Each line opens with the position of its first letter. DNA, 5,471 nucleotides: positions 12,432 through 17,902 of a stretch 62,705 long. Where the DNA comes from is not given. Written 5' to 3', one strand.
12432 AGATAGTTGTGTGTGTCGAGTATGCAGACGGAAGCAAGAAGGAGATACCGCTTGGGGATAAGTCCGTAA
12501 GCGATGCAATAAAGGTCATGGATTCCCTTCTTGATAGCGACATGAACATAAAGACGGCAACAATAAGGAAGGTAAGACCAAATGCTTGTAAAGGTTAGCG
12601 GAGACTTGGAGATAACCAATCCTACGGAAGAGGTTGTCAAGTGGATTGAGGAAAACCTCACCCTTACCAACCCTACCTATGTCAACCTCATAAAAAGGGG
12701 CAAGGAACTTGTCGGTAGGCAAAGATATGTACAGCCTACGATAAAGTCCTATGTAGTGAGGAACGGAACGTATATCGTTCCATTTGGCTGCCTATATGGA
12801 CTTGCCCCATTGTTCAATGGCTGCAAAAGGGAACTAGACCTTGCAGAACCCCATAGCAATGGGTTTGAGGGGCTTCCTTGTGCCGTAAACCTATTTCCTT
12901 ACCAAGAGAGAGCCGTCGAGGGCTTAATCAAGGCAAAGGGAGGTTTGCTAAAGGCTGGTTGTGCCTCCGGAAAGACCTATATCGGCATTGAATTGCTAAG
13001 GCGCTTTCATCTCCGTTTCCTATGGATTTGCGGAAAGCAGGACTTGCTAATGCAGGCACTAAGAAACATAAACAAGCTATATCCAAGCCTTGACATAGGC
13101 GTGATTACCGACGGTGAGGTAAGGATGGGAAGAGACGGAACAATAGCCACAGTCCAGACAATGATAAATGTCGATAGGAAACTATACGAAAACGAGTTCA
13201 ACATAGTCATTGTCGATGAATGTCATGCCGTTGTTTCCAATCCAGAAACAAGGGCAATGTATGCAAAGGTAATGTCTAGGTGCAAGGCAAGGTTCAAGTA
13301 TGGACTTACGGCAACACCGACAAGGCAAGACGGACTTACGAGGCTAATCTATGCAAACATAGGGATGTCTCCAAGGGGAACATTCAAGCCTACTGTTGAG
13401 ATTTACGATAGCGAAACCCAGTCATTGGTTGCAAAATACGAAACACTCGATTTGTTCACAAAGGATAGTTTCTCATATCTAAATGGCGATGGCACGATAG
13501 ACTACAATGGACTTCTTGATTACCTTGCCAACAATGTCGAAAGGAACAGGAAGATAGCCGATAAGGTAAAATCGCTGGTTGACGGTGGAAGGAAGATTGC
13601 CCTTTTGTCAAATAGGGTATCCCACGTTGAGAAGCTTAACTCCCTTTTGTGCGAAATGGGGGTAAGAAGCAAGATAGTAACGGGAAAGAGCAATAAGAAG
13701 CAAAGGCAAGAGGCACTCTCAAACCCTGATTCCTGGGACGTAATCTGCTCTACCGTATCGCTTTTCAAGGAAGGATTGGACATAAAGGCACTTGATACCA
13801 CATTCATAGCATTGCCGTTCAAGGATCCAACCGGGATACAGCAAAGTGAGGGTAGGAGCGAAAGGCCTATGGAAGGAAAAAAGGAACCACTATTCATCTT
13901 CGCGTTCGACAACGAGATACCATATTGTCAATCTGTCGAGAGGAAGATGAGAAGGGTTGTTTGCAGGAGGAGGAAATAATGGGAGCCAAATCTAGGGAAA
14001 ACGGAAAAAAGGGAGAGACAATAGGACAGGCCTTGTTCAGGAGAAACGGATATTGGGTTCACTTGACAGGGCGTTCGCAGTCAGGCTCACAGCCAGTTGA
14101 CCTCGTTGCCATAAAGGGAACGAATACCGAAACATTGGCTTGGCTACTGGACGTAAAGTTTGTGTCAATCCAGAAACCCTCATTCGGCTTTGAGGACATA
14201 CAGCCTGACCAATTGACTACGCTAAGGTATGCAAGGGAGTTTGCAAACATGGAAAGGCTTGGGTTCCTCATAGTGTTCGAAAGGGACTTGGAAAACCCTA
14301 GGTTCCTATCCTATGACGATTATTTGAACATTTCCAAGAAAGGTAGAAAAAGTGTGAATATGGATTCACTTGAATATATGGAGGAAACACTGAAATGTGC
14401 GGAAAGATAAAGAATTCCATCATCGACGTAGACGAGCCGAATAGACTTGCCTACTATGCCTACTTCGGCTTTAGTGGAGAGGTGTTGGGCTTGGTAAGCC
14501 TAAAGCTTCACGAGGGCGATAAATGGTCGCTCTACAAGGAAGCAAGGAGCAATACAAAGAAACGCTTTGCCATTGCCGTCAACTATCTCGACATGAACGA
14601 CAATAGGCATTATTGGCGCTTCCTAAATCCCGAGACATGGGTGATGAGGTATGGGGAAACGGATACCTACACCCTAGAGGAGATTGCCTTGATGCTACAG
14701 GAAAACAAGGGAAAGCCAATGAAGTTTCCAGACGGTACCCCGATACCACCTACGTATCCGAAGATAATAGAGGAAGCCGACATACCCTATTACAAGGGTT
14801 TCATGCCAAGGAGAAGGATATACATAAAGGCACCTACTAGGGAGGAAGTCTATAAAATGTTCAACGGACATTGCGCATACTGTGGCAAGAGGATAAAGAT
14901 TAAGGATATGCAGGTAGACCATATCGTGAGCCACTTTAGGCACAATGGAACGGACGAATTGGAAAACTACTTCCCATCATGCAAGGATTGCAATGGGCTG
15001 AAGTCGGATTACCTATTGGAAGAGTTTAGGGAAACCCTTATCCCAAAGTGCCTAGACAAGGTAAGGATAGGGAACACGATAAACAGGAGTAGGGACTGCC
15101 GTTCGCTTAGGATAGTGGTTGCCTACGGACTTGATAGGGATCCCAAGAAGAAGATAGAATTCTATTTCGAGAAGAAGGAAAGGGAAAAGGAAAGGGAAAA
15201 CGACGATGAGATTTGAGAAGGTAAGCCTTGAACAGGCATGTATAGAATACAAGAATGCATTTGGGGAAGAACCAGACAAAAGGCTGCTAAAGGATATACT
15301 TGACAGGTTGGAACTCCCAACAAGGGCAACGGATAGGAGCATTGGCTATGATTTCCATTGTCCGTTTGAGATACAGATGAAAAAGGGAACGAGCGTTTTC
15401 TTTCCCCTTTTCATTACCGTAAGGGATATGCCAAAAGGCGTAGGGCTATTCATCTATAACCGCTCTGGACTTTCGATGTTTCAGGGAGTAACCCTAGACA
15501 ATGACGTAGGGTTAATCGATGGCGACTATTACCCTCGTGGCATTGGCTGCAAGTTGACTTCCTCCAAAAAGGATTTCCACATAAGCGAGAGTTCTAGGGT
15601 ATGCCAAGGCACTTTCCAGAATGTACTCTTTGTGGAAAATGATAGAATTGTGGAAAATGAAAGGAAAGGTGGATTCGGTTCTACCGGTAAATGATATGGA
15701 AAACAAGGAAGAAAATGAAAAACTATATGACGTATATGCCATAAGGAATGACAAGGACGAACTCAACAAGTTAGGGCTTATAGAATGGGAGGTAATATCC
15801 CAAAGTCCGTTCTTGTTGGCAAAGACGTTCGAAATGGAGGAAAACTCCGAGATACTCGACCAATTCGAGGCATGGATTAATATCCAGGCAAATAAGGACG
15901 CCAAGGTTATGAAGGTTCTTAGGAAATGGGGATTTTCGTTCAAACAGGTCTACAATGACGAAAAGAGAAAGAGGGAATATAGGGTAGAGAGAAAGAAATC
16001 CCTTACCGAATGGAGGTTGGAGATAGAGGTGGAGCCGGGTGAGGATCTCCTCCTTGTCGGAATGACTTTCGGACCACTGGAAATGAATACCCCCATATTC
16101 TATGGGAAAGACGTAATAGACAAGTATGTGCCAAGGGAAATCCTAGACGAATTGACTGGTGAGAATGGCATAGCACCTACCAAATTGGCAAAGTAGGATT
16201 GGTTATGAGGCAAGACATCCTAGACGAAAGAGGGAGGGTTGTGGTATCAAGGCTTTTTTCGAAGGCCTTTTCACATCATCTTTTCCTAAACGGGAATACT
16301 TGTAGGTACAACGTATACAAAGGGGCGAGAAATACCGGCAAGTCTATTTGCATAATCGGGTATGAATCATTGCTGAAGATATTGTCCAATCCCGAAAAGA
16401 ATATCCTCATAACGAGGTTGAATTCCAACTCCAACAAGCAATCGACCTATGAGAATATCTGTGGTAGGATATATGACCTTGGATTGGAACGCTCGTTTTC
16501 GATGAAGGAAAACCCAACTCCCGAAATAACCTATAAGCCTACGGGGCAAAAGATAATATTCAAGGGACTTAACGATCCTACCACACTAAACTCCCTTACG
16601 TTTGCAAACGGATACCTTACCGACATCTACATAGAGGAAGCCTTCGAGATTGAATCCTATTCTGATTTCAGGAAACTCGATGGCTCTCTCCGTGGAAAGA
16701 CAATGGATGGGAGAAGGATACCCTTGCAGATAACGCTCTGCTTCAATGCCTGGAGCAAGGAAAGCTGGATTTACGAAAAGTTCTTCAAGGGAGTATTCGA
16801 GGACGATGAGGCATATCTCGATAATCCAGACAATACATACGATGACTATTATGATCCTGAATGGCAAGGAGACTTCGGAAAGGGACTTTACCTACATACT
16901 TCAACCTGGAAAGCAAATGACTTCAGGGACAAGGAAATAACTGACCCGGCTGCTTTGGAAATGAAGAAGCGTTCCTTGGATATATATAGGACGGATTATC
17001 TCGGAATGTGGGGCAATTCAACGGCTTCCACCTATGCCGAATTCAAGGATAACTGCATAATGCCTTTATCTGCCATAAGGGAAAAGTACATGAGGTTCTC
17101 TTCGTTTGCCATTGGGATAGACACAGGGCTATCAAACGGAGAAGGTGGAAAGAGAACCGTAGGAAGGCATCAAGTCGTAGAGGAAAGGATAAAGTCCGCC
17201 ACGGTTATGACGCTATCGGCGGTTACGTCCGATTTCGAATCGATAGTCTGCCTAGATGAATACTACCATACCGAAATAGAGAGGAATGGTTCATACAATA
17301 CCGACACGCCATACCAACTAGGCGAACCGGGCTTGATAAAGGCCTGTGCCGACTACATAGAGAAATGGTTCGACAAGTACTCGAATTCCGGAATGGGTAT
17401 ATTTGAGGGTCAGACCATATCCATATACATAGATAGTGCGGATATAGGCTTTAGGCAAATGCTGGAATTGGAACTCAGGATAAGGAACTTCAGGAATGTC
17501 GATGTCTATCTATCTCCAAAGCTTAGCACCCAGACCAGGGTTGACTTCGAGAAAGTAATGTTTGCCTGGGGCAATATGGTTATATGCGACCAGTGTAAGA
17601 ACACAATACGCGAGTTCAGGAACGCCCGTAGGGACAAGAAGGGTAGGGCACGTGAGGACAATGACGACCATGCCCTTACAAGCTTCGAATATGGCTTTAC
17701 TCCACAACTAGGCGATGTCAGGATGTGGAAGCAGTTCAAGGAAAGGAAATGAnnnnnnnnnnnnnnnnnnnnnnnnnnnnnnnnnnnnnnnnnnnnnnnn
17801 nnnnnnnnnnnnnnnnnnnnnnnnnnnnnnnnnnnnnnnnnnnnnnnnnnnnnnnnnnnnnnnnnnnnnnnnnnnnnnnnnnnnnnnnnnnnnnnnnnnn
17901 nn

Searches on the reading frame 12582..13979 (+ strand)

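Call 31: search_protein_families(library=phrogs, max_evalue=0.00001, proteins=[window:12582-13979:+])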
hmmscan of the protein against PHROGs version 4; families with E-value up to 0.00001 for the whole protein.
window:12582-13979:+ (465 aa): 4 families
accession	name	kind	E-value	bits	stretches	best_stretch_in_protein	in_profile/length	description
phrog_16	-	DNA, RNA and nucleotide metabolism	1e-49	170.6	1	55-444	236-601/986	DNA helicase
phrog_9690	-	DNA, RNA and nucleotide metabolism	2.2e-18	67.3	1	197-442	32-268/306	DNA helicase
phrog_62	-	DNA, RNA and nucleotide metabolism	1.1e-12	47.3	1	101-251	694-854/1881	DNA helicase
phrog_16259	-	DNA, RNA and nucleotide metabolism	2.9e-08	34.3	1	104-219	118-238/330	DNA helicase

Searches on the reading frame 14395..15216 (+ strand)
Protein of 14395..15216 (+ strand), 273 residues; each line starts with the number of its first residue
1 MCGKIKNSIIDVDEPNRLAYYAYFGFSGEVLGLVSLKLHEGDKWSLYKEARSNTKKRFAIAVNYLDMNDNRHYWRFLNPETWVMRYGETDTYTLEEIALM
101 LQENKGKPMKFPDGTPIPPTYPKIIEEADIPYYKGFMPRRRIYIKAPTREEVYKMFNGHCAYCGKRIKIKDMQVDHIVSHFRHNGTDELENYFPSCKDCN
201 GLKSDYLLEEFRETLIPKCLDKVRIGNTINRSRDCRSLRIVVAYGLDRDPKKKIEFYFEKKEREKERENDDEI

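Call 31: search_protein_families(library=phrogs, max_evalue=0.00001, proteins=[window:14395-15216:+])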
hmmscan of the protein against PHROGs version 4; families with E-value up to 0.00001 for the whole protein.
window:14395-15216:+ (273 aa): 13 families
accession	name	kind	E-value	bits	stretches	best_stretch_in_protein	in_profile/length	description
phrog_2118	-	DNA, RNA and nucleotide metabolism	9.5e-28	98.6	1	138-270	157-279/301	HNH endonuclease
phrog_589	-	DNA, RNA and nucleotide metabolism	5.6e-11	43.5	1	139-203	73-138/179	HNH endonuclease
phrog_2214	-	DNA, RNA and nucleotide metabolism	5.4e-10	40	1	144-212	180-245/429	HNH endonuclease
phrog_6050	-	DNA, RNA and nucleotide metabolism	2.9e-09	37.2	1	144-230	298-385/402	HNH endonuclease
phrog_338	-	DNA, RNA and nucleotide metabolism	4.8e-09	37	1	150-237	202-278/340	HNH endonuclease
phrog_5718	-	DNA, RNA and nucleotide metabolism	2.1e-08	34.6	1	147-261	118-229/394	HNH endonuclease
phrog_16726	-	DNA, RNA and nucleotide metabolism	6.1e-08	33.7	1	139-215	80-152/308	HNH endonuclease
phrog_1035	-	DNA, RNA and nucleotide metabolism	8.4e-08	33.4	1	139-234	134-242/271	endonuclease VII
phrog_16986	-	unknown function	2.3e-07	31.7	1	143-210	6-72/248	-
phrog_1985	-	DNA, RNA and nucleotide metabolism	4.9e-07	30.9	1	135-195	41-102/184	HNH endonuclease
phrog_333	-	DNA, RNA and nucleotide metabolism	1e-06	29.9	1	148-205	24-80/138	HNH endonuclease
phrog_144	-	DNA, RNA and nucleotide metabolism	1.8e-06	28.7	1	148-204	75-133/175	HNH endonuclease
phrog_5956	-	DNA, RNA and nucleotide metabolism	9.3e-06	26.4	0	143-208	45-112/138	HNH endonuclease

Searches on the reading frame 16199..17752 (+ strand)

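Call 31: search_protein_families(library=phrogs, max_evalue=0.00001, proteins=[window:16199-17752:+])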
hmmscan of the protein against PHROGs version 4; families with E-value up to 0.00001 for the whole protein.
window:16199-17752:+ (517 aa): 3 families
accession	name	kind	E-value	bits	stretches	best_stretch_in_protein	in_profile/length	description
phrog_3717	-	head and packaging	2.6e-35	123.2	1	33-207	21-192/277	terminase large subunit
phrog_2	-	head and packaging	7.3e-33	115.3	1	29-502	273-591/807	terminase large subunit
phrog_8711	-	head and packaging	2e-09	38.4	1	16-100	9-89/89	terminase large subunit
